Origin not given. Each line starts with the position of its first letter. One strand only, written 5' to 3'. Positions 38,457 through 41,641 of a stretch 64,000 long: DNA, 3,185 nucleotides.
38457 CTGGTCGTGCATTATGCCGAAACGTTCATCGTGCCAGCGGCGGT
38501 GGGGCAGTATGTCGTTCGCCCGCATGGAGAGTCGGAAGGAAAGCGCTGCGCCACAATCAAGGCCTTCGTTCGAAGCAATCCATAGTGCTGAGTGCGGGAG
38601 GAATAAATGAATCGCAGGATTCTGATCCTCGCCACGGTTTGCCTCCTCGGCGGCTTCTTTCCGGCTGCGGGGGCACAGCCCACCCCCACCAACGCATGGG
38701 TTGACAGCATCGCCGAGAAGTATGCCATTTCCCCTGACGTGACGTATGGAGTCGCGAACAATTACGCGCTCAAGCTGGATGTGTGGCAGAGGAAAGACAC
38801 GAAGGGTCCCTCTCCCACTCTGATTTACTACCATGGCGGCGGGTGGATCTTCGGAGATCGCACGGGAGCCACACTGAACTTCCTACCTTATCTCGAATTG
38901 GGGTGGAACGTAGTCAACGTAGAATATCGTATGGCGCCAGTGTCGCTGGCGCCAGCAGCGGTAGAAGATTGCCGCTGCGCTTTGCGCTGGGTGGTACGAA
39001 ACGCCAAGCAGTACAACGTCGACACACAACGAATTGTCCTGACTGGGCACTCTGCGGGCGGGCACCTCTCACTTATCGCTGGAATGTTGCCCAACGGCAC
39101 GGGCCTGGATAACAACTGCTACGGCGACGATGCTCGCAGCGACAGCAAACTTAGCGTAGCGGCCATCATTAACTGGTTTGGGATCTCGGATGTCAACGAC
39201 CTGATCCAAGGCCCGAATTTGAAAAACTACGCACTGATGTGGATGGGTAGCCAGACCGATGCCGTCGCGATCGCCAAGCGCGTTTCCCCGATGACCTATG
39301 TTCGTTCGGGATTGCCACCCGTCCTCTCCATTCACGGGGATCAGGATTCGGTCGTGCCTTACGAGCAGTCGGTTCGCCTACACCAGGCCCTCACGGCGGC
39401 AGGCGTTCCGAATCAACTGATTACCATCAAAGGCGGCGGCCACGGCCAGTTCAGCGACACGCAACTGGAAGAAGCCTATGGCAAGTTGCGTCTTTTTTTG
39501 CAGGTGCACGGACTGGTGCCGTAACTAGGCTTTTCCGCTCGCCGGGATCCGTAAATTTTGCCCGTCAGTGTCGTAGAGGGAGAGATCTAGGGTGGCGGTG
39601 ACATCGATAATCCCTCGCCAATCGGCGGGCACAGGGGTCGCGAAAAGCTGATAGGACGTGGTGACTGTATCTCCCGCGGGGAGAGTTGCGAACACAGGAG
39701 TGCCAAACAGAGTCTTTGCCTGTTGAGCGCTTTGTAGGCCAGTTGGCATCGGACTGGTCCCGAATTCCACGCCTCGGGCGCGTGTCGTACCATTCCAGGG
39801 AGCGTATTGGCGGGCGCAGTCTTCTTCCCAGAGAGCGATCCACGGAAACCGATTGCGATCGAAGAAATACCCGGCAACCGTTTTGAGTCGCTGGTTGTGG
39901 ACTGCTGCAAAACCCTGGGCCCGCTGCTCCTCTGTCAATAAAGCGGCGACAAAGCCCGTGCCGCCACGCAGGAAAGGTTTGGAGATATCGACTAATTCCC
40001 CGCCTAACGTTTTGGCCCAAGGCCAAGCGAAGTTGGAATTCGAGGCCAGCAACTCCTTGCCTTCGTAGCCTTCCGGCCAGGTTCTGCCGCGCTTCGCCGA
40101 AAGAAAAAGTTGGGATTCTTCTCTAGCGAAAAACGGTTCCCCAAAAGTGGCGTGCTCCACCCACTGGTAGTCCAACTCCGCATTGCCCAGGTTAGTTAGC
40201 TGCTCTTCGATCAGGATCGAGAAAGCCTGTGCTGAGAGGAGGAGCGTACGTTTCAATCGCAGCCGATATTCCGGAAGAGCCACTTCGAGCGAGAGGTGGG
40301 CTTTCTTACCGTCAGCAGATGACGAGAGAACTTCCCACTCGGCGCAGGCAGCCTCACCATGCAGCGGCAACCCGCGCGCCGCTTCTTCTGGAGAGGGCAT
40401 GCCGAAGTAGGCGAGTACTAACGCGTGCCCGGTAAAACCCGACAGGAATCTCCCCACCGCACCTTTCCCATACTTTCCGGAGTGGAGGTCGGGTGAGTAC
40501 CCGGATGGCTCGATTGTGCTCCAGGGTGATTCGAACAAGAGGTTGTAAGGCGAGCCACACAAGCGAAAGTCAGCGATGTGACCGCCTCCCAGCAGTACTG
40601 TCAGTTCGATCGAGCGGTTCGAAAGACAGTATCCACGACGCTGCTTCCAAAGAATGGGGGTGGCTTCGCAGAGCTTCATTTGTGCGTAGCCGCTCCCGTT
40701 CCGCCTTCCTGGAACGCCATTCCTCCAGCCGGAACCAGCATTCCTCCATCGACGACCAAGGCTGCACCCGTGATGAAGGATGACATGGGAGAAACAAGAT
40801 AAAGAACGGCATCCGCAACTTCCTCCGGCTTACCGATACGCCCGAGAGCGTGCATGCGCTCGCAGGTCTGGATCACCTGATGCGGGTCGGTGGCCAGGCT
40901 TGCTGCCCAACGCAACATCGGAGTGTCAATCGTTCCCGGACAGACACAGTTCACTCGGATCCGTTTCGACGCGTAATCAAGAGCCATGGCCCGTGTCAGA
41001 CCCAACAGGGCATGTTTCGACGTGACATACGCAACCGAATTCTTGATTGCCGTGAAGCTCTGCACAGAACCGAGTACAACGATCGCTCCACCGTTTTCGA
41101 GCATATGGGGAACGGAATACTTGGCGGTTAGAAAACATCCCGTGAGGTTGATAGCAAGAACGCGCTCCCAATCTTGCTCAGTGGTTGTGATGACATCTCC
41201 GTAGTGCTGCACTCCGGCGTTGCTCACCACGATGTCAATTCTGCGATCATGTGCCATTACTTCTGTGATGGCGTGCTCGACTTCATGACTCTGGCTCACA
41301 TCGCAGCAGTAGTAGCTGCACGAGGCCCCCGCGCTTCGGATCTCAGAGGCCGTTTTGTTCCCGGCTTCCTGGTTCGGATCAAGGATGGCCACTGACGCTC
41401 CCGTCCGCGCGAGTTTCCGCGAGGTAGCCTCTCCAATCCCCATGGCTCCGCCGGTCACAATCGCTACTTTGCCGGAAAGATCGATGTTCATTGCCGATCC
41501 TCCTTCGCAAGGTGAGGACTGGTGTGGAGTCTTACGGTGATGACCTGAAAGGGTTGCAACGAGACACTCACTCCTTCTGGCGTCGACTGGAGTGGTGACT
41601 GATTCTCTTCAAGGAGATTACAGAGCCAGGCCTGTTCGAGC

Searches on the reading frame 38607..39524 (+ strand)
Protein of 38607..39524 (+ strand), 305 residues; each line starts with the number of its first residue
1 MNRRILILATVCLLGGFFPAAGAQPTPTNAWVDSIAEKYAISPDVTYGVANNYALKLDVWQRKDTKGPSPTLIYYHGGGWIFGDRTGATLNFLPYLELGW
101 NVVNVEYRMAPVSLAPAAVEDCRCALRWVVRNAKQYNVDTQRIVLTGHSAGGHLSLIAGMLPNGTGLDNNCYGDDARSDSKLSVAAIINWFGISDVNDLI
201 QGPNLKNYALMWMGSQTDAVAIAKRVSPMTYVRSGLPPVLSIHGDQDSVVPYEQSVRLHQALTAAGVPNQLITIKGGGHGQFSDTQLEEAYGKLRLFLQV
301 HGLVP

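Call 10: search_protein_families(library=pfam, proteins=[window:38607-39524:+], max_evalue=0.001)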
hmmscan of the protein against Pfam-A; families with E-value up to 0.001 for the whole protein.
window:38607-39524:+ (305 aa): 12 families
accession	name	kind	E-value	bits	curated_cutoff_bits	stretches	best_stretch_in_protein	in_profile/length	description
PF20434.5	BD-FAE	-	2e-59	201.1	26.8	1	57-262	1-215/215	BD-FAE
PF07859.19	Abhydrolase_3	-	1.5e-26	93.9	25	1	72-281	1-208/210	alpha/beta hydrolase fold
PF00326.27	Peptidase_S9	-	3.4e-15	56.6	22.6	1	192-298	97-206/213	Prolyl oligopeptidase family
PF00135.34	COesterase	-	3.3e-09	36.7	27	1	54-154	85-196/515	Carboxylesterase family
PF01738.24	DLH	-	3.8e-06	27.1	21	1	227-285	134-192/217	Dienelactone hydrolase family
PF00561.26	Abhydrolase_1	-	4.7e-06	26.9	25.8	1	223-282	186-241/245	alpha/beta hydrolase fold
PF02230.22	Abhydrolase_2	-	8.3e-06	26.2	23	0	238-281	158-201/217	Phospholipase/Carboxylesterase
PF12146.15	Hydrolase_4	-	2e-05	24.5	27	0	238-285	193-238/239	Serine aminopeptidase, S33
PF12697.13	Abhydrolase_6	-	2.3e-05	25.6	26.3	1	76-282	5-207/217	Alpha/beta hydrolase family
PF08386.16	Abhydrolase_4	-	2.7e-05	24.6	21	1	234-283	32-77/103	TAP-like protein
PF12695.13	Abhydrolase_5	-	7.7e-05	23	27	0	238-283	102-144/164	Alpha/beta hydrolase family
PF05448.18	AXE1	-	0.00057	19.2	21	0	135-162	170-197/321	Acetyl xylan esterase (AXE1)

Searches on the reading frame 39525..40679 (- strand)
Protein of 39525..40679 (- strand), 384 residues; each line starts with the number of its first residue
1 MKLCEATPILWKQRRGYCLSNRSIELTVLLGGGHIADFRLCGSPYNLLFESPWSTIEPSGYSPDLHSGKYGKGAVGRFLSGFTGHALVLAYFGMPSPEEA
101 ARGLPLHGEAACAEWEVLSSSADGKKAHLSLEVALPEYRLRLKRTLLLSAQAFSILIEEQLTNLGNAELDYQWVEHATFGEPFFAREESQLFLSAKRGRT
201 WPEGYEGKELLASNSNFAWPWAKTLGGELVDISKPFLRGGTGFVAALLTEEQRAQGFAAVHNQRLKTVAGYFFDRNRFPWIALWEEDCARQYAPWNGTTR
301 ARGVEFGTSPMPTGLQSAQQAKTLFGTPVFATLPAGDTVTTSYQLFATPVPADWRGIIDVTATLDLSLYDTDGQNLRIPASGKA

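Call 10: search_protein_families(library=pfam, proteins=[window:39525-40679:-], max_evalue=0.001)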
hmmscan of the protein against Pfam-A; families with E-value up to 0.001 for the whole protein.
window:39525-40679:- (384 aa): 1 family
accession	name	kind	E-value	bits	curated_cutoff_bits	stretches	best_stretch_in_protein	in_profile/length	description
PF14486.12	DUF4432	-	3.5e-11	42.9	32.5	1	68-196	54-185/304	Domain of unknown function (DUF4432)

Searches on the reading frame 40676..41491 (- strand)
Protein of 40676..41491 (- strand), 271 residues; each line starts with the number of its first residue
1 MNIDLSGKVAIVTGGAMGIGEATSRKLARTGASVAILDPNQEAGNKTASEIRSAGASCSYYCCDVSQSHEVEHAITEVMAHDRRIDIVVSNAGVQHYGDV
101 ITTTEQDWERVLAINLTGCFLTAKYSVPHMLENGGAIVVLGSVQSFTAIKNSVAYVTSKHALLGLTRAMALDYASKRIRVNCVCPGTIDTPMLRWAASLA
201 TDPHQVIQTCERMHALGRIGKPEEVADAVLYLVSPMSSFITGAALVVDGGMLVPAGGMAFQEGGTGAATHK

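Call 86: search_protein_families(library=pfam, proteins=[window:40676-41491:-], max_evalue=0.00001)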
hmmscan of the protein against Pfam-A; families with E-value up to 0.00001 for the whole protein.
window:40676-41491:- (271 aa): 4 families
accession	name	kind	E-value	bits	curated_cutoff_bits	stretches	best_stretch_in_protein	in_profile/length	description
PF13561.12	adh_short_C2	-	4.3e-67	226.6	27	1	16-251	3-235/236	Enoyl-(Acyl carrier protein) reductase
PF00106.31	adh_short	-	2e-54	184.5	26.6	1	8-194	1-188/195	short chain dehydrogenase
PF08659.16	KR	-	2.8e-15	57.1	22.6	1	11-162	4-156/180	KR domain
PF23441.1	SDR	-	9.1e-12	45.3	27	1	12-252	12-256/258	SDR-like rossmann domain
